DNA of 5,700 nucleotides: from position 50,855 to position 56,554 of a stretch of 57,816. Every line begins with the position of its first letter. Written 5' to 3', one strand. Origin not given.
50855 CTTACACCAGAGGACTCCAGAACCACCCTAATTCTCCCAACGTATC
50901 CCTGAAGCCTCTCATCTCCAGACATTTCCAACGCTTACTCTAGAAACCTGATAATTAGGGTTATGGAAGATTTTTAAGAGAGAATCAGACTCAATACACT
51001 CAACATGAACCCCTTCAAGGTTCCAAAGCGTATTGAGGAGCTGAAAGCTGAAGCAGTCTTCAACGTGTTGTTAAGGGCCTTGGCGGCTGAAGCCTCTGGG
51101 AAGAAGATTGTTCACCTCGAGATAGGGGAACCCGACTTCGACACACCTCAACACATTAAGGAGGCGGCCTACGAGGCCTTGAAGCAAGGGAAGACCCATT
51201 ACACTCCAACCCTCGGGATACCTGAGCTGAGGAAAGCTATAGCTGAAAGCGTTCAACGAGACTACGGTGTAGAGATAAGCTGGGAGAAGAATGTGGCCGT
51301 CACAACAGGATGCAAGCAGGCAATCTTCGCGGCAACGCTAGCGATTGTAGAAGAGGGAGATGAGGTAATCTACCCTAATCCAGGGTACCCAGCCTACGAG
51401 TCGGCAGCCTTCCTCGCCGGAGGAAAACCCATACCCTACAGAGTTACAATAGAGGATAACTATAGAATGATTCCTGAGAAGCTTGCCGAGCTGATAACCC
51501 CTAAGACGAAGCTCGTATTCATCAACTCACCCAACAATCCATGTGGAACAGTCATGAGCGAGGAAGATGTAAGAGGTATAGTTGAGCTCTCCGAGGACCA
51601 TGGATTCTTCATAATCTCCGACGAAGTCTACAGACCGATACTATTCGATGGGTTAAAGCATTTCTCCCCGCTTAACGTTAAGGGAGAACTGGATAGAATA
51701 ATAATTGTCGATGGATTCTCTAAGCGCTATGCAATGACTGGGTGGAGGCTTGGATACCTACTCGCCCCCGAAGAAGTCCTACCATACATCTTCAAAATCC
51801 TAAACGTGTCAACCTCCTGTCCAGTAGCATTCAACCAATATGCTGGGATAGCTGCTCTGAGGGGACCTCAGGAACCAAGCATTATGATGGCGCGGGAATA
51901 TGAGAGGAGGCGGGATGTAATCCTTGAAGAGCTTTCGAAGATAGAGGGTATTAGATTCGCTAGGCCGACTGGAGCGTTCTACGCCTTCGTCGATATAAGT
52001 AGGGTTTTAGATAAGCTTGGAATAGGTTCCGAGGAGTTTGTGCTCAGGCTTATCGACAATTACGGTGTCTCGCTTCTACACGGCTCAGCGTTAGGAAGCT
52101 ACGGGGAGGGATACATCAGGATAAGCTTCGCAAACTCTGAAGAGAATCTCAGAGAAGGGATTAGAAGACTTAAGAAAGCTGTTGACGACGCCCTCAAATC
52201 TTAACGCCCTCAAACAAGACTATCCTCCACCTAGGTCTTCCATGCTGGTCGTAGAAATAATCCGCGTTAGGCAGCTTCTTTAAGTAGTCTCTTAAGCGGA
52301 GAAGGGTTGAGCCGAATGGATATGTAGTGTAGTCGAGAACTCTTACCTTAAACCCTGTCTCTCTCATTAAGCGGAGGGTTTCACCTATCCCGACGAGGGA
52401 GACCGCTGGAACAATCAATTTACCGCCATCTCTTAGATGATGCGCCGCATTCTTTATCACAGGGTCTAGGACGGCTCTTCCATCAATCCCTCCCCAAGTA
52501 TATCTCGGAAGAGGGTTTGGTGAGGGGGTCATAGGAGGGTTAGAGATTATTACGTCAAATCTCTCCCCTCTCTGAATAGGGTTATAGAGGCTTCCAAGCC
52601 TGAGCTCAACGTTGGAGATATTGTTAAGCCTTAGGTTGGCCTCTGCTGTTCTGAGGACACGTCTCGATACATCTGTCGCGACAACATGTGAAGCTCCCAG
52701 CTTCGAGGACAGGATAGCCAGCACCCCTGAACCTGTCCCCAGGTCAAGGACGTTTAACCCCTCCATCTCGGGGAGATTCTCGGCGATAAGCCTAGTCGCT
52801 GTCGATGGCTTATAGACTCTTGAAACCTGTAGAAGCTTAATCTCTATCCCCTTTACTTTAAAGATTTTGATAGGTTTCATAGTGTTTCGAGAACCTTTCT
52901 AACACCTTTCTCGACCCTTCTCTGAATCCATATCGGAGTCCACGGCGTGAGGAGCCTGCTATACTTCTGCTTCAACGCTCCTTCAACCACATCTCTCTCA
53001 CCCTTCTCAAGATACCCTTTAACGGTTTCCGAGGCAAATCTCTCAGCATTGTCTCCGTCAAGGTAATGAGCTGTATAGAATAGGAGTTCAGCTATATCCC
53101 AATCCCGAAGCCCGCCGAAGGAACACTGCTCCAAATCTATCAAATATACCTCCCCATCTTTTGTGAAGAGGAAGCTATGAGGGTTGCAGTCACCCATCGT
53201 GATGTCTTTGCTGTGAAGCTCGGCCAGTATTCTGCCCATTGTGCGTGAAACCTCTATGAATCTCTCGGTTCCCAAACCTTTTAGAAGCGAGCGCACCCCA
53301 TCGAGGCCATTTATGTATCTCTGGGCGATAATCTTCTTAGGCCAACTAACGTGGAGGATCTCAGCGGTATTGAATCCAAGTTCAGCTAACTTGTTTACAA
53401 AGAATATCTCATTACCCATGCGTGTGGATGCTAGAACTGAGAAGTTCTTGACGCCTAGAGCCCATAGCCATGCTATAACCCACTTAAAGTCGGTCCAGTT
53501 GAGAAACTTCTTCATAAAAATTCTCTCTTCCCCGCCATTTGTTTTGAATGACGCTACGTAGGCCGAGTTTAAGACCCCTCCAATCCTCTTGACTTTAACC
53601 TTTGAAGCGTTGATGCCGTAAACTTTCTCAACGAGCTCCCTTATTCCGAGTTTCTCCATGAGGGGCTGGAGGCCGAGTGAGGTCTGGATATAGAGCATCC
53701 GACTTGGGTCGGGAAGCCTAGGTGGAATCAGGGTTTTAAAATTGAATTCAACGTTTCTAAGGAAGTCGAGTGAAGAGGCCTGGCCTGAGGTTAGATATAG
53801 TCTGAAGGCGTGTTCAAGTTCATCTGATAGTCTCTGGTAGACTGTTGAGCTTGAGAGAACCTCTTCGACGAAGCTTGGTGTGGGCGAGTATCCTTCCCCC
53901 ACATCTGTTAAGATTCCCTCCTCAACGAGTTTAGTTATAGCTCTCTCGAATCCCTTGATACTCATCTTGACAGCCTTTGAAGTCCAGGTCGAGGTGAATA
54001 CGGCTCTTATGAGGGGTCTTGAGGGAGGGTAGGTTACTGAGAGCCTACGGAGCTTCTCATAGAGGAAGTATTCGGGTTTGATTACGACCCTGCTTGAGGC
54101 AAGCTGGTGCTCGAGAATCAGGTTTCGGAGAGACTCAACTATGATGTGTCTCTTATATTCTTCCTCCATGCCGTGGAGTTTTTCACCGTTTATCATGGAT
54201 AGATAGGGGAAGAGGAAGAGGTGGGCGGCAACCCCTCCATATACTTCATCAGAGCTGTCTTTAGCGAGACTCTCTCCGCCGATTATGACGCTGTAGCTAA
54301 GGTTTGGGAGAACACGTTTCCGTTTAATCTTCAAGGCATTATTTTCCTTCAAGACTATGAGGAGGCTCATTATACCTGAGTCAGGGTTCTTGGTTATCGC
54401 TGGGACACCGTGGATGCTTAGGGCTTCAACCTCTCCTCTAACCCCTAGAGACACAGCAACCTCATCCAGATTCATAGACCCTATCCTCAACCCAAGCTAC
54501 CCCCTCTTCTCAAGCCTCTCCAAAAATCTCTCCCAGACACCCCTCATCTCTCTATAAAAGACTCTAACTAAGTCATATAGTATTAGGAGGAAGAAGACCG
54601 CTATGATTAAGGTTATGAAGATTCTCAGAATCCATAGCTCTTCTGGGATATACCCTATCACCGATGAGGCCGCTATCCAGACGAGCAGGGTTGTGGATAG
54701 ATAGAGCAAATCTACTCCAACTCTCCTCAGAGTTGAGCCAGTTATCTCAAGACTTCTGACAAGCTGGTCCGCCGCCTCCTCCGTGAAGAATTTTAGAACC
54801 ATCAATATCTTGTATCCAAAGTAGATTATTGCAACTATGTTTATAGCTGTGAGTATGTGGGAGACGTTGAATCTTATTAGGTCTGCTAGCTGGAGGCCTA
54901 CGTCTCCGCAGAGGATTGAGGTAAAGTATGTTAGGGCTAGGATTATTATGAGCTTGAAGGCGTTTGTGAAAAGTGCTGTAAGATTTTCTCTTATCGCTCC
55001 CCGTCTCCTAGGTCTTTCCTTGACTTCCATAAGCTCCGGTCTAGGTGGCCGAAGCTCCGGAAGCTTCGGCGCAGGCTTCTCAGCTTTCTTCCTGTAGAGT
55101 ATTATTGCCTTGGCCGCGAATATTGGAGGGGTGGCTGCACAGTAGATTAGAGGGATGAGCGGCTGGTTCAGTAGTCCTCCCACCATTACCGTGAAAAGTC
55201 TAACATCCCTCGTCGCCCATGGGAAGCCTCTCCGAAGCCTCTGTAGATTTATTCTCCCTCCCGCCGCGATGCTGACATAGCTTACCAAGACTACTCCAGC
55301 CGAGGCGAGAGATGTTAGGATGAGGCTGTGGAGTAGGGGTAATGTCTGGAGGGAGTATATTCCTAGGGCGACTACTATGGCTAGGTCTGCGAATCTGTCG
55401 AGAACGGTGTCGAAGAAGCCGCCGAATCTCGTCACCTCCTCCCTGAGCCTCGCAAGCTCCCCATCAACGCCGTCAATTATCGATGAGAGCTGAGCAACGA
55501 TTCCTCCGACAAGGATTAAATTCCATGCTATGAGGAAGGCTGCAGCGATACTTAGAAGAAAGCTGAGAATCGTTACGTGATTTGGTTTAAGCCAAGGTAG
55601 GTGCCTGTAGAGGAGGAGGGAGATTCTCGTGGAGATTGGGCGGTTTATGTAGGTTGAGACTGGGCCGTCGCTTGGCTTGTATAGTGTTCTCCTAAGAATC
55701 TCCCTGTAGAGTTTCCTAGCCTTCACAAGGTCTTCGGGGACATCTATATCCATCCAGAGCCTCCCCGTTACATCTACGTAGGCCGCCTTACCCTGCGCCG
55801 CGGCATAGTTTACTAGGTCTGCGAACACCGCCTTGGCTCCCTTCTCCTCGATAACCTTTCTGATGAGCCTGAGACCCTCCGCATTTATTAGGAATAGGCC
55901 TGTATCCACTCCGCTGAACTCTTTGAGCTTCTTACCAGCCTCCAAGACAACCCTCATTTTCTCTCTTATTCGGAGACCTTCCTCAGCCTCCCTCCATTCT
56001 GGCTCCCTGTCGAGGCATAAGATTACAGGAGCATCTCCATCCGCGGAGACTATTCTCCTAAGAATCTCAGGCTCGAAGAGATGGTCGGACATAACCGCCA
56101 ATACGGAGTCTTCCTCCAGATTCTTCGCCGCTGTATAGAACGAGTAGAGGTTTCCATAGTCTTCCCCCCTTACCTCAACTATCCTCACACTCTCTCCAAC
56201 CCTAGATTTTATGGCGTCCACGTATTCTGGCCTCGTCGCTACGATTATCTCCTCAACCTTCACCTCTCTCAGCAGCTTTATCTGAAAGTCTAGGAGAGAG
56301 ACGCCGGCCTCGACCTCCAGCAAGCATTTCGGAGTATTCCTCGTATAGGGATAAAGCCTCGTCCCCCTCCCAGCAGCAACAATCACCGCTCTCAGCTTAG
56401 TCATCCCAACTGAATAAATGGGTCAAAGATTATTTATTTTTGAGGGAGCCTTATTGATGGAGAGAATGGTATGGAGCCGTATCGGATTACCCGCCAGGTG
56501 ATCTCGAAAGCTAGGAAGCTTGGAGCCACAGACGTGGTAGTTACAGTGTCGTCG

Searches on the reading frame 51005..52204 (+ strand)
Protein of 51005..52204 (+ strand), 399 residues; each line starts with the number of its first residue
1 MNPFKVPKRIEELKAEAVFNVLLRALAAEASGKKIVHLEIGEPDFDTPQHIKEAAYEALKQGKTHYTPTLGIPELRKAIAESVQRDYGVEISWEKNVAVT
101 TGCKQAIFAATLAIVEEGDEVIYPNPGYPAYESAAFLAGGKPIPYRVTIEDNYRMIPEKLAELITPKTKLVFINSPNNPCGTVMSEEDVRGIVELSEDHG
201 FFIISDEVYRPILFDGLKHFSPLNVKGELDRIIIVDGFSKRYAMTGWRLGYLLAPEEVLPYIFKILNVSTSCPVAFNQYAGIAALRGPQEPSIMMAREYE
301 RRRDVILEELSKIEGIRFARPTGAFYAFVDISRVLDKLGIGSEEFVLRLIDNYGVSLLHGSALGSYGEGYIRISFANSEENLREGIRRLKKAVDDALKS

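Call 51: search_protein_families(library=pfam, proteins=[window:51005-52204:+], max_evalue=0.0001)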
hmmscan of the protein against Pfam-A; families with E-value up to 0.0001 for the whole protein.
window:51005-52204:+ (399 aa): 4 families
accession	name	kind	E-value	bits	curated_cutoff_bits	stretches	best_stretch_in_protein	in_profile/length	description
PF00155.27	Aminotran_1_2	-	7.3e-70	236.4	19.7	1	34-389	2-361/361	Aminotransferase class I and II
PF01053.26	Cys_Met_Meta_PP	-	9.6e-09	34.7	27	1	96-219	70-187/381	Cys/Met metabolism PLP-dependent enzyme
PF01041.23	DegT_DnrJ_EryC1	-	1e-07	32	19.8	1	96-206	42-145/360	DegT/DnrJ/EryC1/StrS aminotransferase family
PF00266.25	Aminotran_5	-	2.6e-06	27.1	21.5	1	90-206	57-175/371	Aminotransferase class-V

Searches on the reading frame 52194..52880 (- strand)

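Call 51: search_protein_families(library=pfam, proteins=[window:52194-52880:-], max_evalue=0.0001)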
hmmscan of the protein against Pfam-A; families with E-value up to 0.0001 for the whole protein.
window:52194-52880:- (228 aa): 10 families
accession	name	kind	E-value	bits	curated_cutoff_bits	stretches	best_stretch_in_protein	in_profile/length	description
PF05175.20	MTS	-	7.7e-20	71.7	23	1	27-168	18-149/170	Methyltransferase small domain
PF06325.19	PrmA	-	5.7e-16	59.3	22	1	40-114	161-233/296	Ribosomal protein L11 methyltransferase (PrmA)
PF13847.12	Methyltransf_31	-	3.6e-12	46.6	27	1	40-160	3-112/145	Methyltransferase domain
PF13649.12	Methyltransf_25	-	2.1e-10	41.6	27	1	44-114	1-71/97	Methyltransferase domain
PF13489.12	Methyltransf_23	-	4.6e-07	30.2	27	1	28-156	9-115/164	Methyltransferase domain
PF08242.18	Methyltransf_12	-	1e-06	29.8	30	1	45-114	1-72/98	Methyltransferase domain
PF01135.25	PCMT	-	1e-06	29.1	20.3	1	37-112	70-147/210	Protein-L-isoaspartate(D-aspartate) O-methyltransferase (PCMT)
PF08241.18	Methyltransf_11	-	1.1e-06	29.6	21.2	1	45-114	1-67/95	Methyltransferase domain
PF03602.21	Cons_hypoth95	-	1.5e-05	25.2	24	1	38-117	39-123/182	Conserved hypothetical protein 95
PF12847.13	Methyltransf_18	-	6.5e-05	23.4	27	1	41-112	15-87/151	Methyltransferase domain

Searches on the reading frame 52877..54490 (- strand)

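Call 51: search_protein_families(library=pfam, proteins=[window:52877-54490:-], max_evalue=0.0001)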
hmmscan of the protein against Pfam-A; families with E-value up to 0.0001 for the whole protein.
window:52877-54490:- (537 aa): 1 family
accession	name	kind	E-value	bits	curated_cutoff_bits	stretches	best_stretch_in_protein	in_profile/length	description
PF06293.20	Kdo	-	4.7e-06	26.6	21.3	1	349-457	47-170/207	Lipopolysaccharide kinase (Kdo/WaaP) family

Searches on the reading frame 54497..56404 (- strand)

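Call 51: search_protein_families(library=pfam, proteins=[window:54497-56404:-], max_evalue=0.0001)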
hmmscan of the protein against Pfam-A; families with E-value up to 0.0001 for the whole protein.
window:54497-56404:- (635 aa): 3 families
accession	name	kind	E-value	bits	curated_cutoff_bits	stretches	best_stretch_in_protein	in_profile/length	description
PF12804.13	NTP_transf_3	-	5.7e-16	59.5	27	1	6-193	1-153/160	MobA-like NTP transferase domain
PF00483.29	NTP_transferase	-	2.6e-14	53.9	21.2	1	6-233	2-242/245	Nucleotidyl transferase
PF01066.26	CDP-OH_P_transf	-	1.8e-13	51.6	22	1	272-395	2-120/152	CDP-alcohol phosphatidyltransferase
